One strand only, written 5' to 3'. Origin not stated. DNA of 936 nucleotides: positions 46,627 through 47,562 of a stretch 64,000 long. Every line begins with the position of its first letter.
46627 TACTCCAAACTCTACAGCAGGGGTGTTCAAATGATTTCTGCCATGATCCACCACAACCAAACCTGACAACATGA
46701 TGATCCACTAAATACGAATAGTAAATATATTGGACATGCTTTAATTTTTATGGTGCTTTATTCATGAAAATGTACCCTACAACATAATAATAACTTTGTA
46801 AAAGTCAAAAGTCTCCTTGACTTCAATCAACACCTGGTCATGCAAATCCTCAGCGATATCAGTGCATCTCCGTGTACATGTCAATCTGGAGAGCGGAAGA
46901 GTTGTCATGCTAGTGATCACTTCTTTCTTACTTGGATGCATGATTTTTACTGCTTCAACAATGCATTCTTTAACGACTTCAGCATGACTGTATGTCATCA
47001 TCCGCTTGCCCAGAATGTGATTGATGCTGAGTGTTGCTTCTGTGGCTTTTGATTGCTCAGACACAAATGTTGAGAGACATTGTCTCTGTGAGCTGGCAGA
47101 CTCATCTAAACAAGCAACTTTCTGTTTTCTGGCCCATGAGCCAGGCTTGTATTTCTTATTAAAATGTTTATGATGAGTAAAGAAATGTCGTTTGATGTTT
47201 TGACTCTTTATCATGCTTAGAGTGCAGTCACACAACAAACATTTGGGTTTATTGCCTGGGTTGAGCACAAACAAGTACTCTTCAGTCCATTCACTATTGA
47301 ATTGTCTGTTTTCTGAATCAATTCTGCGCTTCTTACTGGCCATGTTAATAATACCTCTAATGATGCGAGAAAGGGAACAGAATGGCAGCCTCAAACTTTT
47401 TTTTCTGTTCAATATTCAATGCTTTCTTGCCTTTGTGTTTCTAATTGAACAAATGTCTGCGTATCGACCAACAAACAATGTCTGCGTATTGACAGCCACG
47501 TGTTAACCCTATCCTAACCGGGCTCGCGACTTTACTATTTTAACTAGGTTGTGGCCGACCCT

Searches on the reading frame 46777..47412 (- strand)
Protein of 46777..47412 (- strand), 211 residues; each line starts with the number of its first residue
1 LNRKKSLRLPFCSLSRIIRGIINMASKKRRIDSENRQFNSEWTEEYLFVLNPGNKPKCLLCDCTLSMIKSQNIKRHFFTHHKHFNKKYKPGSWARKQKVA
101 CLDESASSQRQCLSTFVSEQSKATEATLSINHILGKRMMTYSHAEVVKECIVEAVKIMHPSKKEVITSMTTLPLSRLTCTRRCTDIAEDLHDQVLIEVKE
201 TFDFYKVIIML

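Call 46: search_protein_families(library=pfam, proteins=[window:46777-47412:-], max_evalue=0.01)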
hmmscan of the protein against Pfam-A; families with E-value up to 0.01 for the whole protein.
window:46777-47412:- (211 aa): 1 family
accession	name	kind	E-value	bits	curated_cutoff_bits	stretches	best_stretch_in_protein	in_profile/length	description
PF18658.7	zf-C2H2_12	-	2e-07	31.1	27.3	1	40-84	2-47/64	Spin-doc zinc-finger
